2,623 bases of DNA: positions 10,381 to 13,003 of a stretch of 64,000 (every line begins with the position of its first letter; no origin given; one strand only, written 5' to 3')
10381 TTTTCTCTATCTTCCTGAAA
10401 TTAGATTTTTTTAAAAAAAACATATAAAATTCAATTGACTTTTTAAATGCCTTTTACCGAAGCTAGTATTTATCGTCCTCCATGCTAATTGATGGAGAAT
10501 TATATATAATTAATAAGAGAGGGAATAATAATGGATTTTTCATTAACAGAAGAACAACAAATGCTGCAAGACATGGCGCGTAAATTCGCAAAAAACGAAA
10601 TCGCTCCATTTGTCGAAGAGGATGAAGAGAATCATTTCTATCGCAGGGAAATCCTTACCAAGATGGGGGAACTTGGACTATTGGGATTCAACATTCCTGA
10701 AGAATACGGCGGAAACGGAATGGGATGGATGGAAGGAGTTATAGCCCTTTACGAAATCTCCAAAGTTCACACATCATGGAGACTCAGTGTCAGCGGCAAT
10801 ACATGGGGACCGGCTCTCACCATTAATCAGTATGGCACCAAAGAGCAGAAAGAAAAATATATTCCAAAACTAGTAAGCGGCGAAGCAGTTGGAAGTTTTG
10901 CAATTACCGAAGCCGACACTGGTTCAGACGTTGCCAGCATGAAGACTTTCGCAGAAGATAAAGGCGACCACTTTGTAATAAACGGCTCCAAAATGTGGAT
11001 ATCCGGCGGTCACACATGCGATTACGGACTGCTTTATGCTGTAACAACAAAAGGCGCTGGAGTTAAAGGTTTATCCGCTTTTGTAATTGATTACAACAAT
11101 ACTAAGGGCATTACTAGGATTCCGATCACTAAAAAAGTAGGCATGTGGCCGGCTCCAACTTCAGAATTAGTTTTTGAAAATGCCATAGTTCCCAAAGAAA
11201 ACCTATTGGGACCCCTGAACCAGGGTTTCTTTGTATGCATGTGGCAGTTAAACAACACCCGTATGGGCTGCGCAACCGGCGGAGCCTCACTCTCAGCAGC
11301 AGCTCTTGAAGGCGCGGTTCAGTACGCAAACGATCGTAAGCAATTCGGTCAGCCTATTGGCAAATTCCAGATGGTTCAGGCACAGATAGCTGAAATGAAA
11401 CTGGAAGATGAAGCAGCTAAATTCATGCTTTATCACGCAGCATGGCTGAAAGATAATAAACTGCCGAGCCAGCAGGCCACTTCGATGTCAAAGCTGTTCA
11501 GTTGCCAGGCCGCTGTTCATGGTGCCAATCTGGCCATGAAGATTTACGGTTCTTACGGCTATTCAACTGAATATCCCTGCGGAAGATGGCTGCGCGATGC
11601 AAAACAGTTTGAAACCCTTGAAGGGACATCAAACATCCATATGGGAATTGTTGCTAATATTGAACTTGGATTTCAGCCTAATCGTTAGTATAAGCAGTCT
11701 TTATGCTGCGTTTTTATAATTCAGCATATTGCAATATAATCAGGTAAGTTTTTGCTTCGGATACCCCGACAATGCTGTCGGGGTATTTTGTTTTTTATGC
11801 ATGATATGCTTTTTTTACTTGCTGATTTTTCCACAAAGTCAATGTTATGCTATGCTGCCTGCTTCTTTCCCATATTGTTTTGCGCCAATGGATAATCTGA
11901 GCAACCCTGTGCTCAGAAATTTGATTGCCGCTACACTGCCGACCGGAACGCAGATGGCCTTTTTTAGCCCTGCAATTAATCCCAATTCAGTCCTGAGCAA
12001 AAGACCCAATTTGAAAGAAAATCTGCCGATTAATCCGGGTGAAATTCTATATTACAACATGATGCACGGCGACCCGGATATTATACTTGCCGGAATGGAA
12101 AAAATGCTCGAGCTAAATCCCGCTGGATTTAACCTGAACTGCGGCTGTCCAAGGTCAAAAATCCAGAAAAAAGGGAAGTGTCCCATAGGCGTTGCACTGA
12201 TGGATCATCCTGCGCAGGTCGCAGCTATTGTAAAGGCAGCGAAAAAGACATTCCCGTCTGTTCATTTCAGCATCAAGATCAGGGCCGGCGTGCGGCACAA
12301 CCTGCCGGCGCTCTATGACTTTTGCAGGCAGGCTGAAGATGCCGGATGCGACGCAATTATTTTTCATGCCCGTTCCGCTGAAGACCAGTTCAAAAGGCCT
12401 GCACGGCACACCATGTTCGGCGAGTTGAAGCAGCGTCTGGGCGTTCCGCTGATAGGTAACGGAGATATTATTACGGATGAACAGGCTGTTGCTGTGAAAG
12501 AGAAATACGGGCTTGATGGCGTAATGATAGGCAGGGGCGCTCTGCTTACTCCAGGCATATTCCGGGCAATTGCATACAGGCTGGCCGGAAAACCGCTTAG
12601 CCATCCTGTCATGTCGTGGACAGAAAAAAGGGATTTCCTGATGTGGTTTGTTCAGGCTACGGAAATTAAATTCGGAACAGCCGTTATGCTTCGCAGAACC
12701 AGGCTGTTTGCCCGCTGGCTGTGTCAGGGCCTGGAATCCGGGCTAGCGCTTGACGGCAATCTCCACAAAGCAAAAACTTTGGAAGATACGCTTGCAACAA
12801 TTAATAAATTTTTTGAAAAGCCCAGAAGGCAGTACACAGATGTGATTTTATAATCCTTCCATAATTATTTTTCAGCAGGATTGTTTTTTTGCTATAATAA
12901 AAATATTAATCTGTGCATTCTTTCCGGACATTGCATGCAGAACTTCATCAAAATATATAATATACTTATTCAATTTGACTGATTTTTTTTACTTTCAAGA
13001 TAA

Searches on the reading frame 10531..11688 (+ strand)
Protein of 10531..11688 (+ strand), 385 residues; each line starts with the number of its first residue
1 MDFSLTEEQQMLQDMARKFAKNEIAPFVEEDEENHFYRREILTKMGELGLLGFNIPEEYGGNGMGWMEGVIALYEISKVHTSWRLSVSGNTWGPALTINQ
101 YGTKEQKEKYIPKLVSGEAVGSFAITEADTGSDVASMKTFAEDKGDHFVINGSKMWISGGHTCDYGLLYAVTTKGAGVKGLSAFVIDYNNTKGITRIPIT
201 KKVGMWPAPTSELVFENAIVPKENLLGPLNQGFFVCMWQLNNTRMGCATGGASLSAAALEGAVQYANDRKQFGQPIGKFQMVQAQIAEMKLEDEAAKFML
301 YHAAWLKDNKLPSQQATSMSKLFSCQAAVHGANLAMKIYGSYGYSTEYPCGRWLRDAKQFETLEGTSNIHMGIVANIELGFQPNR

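Call 69: search_protein_families(library=pfam, proteins=[window:10531-11688:+], max_evalue=0.00001)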
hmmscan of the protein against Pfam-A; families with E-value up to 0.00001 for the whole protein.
window:10531-11688:+ (385 aa): 4 families
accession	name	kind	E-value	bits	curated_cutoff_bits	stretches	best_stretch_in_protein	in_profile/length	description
PF00441.29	Acyl-CoA_dh_1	-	7.2e-43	146.7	22.4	1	230-376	1-147/150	Acyl-CoA dehydrogenase, C-terminal domain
PF02771.21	Acyl-CoA_dh_N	-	2e-36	125.2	22.9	1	6-118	1-113/113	Acyl-CoA dehydrogenase, N-terminal domain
PF02770.24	Acyl-CoA_dh_M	-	6.5e-23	81.2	33.3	1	122-217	1-96/97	Acyl-CoA dehydrogenase, middle domain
PF08028.16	Acyl-CoA_dh_2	-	4.4e-11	43.6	22.7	1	257-359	13-125/134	Acyl-CoA dehydrogenase, C-terminal domain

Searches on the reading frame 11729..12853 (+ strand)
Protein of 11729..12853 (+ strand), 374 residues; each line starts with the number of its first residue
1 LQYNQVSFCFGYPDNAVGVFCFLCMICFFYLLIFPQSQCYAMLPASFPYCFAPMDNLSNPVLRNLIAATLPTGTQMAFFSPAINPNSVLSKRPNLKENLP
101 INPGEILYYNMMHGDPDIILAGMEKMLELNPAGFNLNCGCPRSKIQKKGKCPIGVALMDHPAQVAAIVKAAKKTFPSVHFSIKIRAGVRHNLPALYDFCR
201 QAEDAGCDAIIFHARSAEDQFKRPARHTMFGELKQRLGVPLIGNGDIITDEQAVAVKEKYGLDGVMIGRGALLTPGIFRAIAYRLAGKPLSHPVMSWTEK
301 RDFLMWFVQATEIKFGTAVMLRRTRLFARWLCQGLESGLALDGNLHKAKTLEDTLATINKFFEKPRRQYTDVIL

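Call 70: search_protein_families(library=pfam, proteins=[window:11729-12853:+], max_evalue=0.00001)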
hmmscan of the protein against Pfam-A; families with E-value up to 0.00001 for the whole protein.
window:11729-12853:+ (374 aa): 1 family
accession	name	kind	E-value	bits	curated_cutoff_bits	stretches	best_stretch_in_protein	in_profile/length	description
PF01207.24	Dus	-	7.5e-43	147.2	20.4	1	51-360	2-305/311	Dihydrouridine synthase (Dus)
